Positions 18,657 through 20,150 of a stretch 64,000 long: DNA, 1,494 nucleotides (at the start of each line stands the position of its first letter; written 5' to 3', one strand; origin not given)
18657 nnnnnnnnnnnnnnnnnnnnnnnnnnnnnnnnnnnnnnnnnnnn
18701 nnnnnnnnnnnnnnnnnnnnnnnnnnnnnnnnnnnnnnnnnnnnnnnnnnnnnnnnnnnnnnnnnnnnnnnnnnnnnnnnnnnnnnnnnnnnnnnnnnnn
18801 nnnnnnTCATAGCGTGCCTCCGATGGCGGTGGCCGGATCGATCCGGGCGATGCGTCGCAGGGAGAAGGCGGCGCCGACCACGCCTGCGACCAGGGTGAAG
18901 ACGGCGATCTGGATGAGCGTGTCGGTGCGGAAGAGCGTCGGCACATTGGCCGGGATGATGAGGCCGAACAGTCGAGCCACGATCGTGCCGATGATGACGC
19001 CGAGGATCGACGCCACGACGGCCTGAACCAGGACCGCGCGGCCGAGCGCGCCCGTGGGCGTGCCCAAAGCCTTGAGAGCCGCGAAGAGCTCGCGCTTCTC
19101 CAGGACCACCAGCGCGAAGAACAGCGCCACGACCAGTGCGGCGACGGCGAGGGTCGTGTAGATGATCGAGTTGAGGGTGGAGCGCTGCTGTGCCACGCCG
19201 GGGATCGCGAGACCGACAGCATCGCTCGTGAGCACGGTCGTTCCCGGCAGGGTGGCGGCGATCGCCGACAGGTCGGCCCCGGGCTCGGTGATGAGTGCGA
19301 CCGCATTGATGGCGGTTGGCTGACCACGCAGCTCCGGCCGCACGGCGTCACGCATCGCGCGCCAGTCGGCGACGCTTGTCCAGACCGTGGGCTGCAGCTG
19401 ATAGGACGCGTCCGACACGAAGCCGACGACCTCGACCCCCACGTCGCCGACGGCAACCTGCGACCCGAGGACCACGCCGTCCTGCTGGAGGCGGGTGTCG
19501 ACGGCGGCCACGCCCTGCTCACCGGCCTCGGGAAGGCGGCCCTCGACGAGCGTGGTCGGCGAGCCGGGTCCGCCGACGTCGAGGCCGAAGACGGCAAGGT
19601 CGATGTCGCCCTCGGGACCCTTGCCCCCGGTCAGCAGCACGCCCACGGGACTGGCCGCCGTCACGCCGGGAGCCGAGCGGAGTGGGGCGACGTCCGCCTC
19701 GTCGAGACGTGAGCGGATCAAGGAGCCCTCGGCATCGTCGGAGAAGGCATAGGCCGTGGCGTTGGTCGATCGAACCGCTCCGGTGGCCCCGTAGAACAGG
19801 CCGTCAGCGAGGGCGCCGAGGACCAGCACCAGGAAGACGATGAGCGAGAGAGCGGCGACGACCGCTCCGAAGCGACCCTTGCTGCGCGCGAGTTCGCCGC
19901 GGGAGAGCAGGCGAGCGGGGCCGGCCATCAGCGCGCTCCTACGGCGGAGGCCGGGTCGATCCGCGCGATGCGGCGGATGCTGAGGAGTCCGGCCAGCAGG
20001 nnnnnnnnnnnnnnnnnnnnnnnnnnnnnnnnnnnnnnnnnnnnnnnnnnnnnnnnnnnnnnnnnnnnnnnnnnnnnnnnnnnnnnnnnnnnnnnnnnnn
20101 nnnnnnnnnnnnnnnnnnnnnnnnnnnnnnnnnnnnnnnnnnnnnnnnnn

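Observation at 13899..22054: The dcw cluster is split: about 8 kb of envelope genes sits between ftsQ and ftsZ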

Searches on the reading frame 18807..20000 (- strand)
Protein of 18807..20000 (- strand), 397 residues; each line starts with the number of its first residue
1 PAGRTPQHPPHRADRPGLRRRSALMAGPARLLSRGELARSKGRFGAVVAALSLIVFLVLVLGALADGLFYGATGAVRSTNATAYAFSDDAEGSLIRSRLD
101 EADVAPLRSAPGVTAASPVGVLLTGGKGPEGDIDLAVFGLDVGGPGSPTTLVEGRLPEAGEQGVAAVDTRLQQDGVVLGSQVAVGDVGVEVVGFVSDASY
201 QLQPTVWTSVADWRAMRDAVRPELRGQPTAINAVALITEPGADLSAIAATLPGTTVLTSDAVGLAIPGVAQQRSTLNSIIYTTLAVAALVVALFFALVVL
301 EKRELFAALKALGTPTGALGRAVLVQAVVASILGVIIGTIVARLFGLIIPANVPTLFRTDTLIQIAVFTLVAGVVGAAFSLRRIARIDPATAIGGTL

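Call 4: search_protein_families(library=pfam, proteins=[window:18807-20000:-])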
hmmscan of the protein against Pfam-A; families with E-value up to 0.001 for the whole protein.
window:18807-20000:- (397 aa): 1 family
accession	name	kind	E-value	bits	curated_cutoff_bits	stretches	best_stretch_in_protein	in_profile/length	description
PF02687.27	FtsX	-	1.7e-10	41.4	25.5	1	278-389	2-120/120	FtsX-like permease C-terminal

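Call 23: search_protein_families(library=ncbifam, proteins=[window:18807-19931:-], max_evalue=0.01)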
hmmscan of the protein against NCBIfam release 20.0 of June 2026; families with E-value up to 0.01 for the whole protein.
window:18807-19931:- (374 aa): 1 family
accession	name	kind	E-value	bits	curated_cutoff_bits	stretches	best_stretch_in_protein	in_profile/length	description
NF041854.1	ABC_perm_YbbP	equivalog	0.0056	14.6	999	0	149-330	134-329/806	putative ABC transporter permease subunit YbbP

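Call 25: search_protein_families(library=pfam, proteins=[window:18807-19931:-], max_evalue=5)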
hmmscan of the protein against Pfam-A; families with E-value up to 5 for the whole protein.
window:18807-19931:- (374 aa): 2 families
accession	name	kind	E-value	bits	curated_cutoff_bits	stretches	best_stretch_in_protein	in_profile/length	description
PF02687.27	FtsX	-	1.5e-10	41.6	25.5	1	255-366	2-120/120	FtsX-like permease C-terminal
PF10329.14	DUF2417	-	0.31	10.9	25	1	232-275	58-98/234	Region of unknown function (DUF2417)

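Call 26: find_homologous_proteins(query=window:18807-19931:-, max_evalue=1e-10)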
Query window:18807-19931:- (374 aa): 401 proteins with E <= 1e-10 among 8000 candidates; the best 120 are listed.
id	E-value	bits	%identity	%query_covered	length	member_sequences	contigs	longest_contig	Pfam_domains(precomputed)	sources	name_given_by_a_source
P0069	8.5e-221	751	100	100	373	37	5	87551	PF02687.28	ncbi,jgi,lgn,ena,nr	ncbi:MAG: hypothetical protein B7C55_10550 [Actinomycetales bacterium mxb001]|nr:MAG: hypothetical p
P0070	2.5e-205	700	92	100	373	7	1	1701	PF02687.28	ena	-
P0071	2.1e-197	674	88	100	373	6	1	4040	PF02687.28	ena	-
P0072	3.1e-197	673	89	100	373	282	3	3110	PF02687.28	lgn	-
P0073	2.8e-195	667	88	100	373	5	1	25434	PF02687.28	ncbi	ncbi:MAG: FtsX-like permease family protein [Candidatus Nanopelagicales bacterium]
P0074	8.1e-192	655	86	100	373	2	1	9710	PF02687.28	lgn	-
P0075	2.8e-191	653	85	100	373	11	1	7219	PF02687.28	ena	-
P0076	3.6e-189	647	86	100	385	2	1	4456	PF02687.28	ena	-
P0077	1.9e-187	641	86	100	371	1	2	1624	PF02687.28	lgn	-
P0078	8.9e-187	639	84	100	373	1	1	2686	PF02687.28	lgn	-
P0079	1.9e-186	638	84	100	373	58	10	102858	PF02687.28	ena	-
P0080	3.7e-185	633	84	100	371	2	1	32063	PF02687.28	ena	-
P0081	4.3e-182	623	82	100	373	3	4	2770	PF02687.28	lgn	-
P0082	4.2e-171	587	80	98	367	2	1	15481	PF02687.28,PF12704.15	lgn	-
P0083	1.7e-169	582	78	98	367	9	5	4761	PF02687.28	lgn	-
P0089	4.0e-167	574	77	98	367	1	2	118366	PF02687.28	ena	-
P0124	6.6e-157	540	75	98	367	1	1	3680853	PF02687.28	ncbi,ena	-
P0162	1.1e-138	480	65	98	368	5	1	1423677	PF02687.28,PF12704.15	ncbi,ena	-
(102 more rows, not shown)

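Call 27: find_encoding_contigs(protein=P0079, flank=10000, max_places=2)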
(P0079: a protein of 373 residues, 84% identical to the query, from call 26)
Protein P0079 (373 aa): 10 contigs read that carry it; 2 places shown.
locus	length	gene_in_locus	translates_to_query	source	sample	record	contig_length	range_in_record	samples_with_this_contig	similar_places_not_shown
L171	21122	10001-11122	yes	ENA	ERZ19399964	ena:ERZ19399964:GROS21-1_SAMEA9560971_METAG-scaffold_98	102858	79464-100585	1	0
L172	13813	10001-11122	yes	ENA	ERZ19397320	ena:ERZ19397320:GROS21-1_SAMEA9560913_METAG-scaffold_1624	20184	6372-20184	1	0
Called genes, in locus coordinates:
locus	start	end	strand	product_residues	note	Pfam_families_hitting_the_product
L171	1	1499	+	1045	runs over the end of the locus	PF00133:tRNA-synt_1, PF09334:tRNA-synt_1g (faint), PF08264:Anticodon_1, PF19302:DUF5915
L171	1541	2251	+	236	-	PF03458:Gly_transporter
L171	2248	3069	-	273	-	PF05103:DivIVA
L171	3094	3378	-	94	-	PF02325:CCB3_YggT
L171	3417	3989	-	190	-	PF04472:SepF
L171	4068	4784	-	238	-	PF01168:Ala_racemase_N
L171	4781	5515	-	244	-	PF02578:Cu-oxidase_4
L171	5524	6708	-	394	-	PF00091:Tubulin, PF12327:FtsZ_C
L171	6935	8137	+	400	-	PF13433:Peripla_BP_5 (weak), PF13458:Peripla_BP_6, PF01094:ANF_receptor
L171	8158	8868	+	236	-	-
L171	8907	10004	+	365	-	PF02687:FtsX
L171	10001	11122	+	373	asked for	PF02687:FtsX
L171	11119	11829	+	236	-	PF00005:ABC_tran, PF02463:SMC_N (faint), PF13304:AAA_21 (faint)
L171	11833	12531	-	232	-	PF08478:POTRA_1, PF03799:FtsQ_DivIB_C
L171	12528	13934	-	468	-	PF01225:Mur_ligase, PF08245:Mur_ligase_M, PF02875:Mur_ligase_C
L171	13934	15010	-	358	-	PF03033:Glyco_transf_28, PF13439:Glyco_transf_4 (faint), PF13579:Glyco_trans_4_4 (weak), PF04101:Glyco_tran_28_C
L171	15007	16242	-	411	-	PF01098:FTSW_RODA_SPOVE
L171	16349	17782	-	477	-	PF21799:MurD-like_N (weak), PF08245:Mur_ligase_M, PF02875:Mur_ligase_C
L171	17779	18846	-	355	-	PF10555:MraY_sig1 (weak), PF00953:Glycos_transf_4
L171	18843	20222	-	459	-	PF01225:Mur_ligase (weak), PF08245:Mur_ligase_M, PF02875:Mur_ligase_C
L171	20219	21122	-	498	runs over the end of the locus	PF01225:Mur_ligase, PF08245:Mur_ligase_M, PF02875:Mur_ligase_C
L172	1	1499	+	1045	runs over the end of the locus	PF00133:tRNA-synt_1, PF09334:tRNA-synt_1g (faint), PF08264:Anticodon_1, PF19302:DUF5915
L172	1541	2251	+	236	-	PF03458:Gly_transporter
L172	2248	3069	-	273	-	PF05103:DivIVA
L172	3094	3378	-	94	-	PF02325:CCB3_YggT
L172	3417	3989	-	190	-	PF04472:SepF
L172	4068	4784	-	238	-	PF01168:Ala_racemase_N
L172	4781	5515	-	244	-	PF02578:Cu-oxidase_4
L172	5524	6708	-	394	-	PF00091:Tubulin, PF12327:FtsZ_C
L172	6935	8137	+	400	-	PF13433:Peripla_BP_5 (weak), PF13458:Peripla_BP_6, PF01094:ANF_receptor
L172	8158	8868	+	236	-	-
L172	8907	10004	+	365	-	PF02687:FtsX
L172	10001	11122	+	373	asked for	PF02687:FtsX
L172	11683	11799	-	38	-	-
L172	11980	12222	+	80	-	-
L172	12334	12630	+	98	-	-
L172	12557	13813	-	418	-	?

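Call 28: find_encoding_contigs(protein=P0124, flank=10000, max_places=2)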
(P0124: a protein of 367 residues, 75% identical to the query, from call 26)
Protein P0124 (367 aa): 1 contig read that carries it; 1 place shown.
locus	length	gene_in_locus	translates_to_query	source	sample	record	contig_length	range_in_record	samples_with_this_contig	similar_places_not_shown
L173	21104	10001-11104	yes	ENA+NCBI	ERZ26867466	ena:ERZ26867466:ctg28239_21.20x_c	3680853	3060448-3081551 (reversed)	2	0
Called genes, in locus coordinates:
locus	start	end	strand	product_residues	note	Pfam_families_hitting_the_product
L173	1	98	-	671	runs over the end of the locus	PF00199:Catalase, PF06628:Catalase-rel, PF18011:Catalase_C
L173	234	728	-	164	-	PF01613:Flavin_Reduct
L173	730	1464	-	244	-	PF00535:Glycos_transf_2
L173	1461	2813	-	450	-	PF02585:PIG-L, PF05401:NodS, PF13489:Methyltransf_23 (weak), PF08241:Methyltransf_11, PF08242:Methyltransf_12, PF13649:Methyltransf_25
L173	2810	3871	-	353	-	-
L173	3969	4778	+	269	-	PF01841:Transglut_core, PF04473:DUF553 (weak)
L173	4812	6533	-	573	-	PF00293:NUDIX, PF00348:polyprenyl_synt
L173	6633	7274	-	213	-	PF02469:Fasciclin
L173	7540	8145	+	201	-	PF07638:Sigma70_ECF (faint), PF04542:Sigma70_r2, PF08281:Sigma70_r4_2, PF04545:Sigma70_r4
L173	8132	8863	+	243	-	PF10099:RskA_C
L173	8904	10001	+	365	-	PF02687:FtsX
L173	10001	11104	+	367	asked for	PF02687:FtsX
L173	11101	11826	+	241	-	PF00005:ABC_tran, PF02463:SMC_N (weak), PF13304:AAA_21 (faint)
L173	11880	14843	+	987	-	PF03924:CHASE, PF08447:PAS_3, PF00989:PAS, PF08448:PAS_4 (weak), PF13426:PAS_9 (weak), PF08447:PAS_3 (weak), PF00990:GGDEF, PF00563:EAL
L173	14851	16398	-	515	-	PF01073:3Beta_HSD (weak), PF01370:Epimerase, PF05368:NmrA, PF13460:NAD_binding_10, PF11066:DUF2867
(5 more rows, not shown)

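Call 29: find_encoding_contigs(protein=P0162, flank=10000, max_places=2)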
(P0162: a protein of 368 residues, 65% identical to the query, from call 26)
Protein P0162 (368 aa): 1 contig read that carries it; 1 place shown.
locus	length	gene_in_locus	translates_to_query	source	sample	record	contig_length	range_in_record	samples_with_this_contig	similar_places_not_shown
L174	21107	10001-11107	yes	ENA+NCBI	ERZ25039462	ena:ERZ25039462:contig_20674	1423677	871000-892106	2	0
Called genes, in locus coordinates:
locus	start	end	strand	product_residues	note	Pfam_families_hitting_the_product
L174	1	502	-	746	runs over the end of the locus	PF00122:E1-E2_ATPase, PF00702:Hydrolase, PF01814:Hemerythrin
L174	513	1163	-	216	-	PF00929:RNase_T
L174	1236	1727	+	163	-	PF03073:TspO_MBR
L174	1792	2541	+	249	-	-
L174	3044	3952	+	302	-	PF07730:HisKA_3, PF02518:HATPase_c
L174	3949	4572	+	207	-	PF00072:Response_reg, PF00196:GerE, PF08281:Sigma70_r4_2 (weak)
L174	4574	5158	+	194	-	PF01169:GDT1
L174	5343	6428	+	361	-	PF06744:IcmF_C (faint), PF24156:DUF7407 (faint)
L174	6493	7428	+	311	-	PF04632:FUSC (weak), PF13515:FUSC_2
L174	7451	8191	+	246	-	PF03883:H2O2_YaaD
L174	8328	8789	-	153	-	PF22381:Staph_reg_Sar_Rot (faint), PF01047:MarR, PF12802:MarR_2, PF13463:HTH_27, PF01978:TrmB (weak)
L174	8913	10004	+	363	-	PF02687:FtsX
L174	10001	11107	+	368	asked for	PF12704:MacB_PCD, PF02687:FtsX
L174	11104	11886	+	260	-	PF02463:SMC_N (faint), PF00005:ABC_tran, PF13304:AAA_21 (faint)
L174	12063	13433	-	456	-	PF00753:Lactamase_B, PF23023:Anti-Pycsar_Apyc1 (faint), PF12706:Lactamase_B_2 (weak), PF10996:Beta-Casp, PF07521:RMMBL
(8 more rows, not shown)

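Call 30: find_encoding_contigs(protein=P0073, flank=10000, max_places=2)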
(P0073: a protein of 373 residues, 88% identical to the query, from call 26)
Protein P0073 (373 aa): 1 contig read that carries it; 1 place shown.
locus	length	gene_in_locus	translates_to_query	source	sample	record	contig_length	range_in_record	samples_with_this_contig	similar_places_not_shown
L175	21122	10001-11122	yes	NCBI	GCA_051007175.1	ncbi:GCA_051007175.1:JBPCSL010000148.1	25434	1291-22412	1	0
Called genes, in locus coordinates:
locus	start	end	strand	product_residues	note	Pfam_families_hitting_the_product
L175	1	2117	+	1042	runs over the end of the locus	PF00133:tRNA-synt_1, PF09334:tRNA-synt_1g (faint), PF08264:Anticodon_1, PF19302:DUF5915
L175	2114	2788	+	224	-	PF03458:Gly_transporter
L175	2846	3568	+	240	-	PF09990:DUF2231, PF00173:Cyt-b5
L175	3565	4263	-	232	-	PF05103:DivIVA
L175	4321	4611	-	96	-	PF02325:CCB3_YggT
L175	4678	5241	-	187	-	PF04472:SepF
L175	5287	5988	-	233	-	PF01168:Ala_racemase_N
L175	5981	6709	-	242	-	PF02578:Cu-oxidase_4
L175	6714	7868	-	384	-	PF00091:Tubulin, PF12327:FtsZ_C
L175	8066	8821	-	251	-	-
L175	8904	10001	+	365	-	PF02687:FtsX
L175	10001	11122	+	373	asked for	PF02687:FtsX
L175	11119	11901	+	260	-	PF02463:SMC_N (weak), PF00005:ABC_tran, PF13304:AAA_21 (faint)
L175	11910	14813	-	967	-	PF07731:Cu-oxidase_2 (faint), PF07732:Cu-oxidase_3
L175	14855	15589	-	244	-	PF08478:POTRA_1, PF03799:FtsQ_DivIB_C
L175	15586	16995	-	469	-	PF01225:Mur_ligase, PF08245:Mur_ligase_M, PF02875:Mur_ligase_C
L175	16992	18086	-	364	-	PF03033:Glyco_transf_28, PF13439:Glyco_transf_4 (faint), PF13579:Glyco_trans_4_4, PF04101:Glyco_tran_28_C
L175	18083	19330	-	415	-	PF01098:FTSW_RODA_SPOVE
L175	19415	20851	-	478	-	PF21799:MurD-like_N (weak), PF08245:Mur_ligase_M, PF02875:Mur_ligase_C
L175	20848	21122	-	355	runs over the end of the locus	PF10555:MraY_sig1 (weak), PF00953:Glycos_transf_4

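Call 31: find_encoding_contigs(protein=P0089, flank=10000, max_places=2)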
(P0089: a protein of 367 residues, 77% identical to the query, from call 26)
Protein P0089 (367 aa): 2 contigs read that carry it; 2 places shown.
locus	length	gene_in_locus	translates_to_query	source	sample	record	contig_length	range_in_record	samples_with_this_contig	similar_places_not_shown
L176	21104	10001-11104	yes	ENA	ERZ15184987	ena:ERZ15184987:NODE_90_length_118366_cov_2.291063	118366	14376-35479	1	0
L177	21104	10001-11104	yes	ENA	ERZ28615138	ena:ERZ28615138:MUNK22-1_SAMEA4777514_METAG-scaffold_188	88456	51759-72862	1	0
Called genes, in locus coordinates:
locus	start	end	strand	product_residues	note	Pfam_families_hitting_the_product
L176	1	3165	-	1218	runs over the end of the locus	PF00041:fn3 (faint)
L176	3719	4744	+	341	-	-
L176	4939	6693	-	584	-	PF05362:Lon_C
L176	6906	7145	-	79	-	PF14373:Imm_superinfect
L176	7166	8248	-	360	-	PF04107:GCS2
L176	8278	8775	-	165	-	-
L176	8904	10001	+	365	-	PF02687:FtsX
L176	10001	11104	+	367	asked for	PF02687:FtsX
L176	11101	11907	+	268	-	PF00005:ABC_tran, PF02463:SMC_N (weak), PF13304:AAA_21 (faint)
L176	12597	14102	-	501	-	PF04244:DPRP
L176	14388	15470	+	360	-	PF00654:Voltage_CLC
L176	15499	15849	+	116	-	PF07291:MauE (weak), PF13564:DoxX_2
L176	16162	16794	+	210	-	PF14117:DUF4287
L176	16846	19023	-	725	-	PF00141:peroxidase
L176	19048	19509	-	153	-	PF01475:FUR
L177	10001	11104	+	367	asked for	PF02687:FtsX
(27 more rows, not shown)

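Call 32: find_encoding_contigs(protein=P0082, flank=10000, max_places=2)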
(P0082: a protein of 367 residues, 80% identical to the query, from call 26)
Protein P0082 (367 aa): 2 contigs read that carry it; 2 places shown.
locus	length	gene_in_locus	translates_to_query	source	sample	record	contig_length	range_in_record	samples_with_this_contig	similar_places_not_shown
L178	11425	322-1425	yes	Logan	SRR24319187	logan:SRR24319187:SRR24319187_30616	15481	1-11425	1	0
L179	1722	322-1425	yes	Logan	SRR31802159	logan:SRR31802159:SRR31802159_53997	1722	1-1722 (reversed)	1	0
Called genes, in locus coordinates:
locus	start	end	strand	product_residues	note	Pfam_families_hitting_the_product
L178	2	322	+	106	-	?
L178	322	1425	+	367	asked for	PF12704:MacB_PCD, PF02687:FtsX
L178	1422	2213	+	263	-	PF00005:ABC_tran, PF02463:SMC_N (faint), PF13304:AAA_21 (faint)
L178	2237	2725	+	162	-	PF03767:Acid_phosphat_B (weak), PF25109:HAD_PNKP, PF24694:LNS2_PITM1-3 (weak)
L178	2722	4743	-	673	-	PF04879:Molybdop_Fe4S4, PF00384:Molybdopterin, PF01568:Molydop_binding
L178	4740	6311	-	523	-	PF00999:Na_H_Exchanger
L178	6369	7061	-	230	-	PF13411:MerR_1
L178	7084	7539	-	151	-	PF02577:BFN_dom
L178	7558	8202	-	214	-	PF00376:MerR (weak), PF13411:MerR_1, PF28507:Rv1828_C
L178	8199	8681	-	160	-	PF13240:Zn_Ribbon_1 (faint), PF16697:Yop-YscD_cpl, PF00498:FHA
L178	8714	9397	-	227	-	PF05949:DUF881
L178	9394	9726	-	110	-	PF06947:DUF1290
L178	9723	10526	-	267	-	PF05949:DUF881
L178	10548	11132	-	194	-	PF01066:CDP-OH_P_transf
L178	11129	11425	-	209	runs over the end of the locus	-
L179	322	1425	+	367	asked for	PF12704:MacB_PCD, PF02687:FtsX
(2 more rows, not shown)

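Call 40: search_solved_structures(query=window:18807-19931:-, max_evalue=0.01)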
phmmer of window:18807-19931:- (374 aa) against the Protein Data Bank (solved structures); distinct sequences matched with E-value up to 0.01: 1.
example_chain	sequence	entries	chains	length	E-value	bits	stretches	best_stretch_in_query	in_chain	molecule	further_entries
7w78_B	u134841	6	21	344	1.8e-13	54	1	14-373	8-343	Putative ABC transport system integral membrane protein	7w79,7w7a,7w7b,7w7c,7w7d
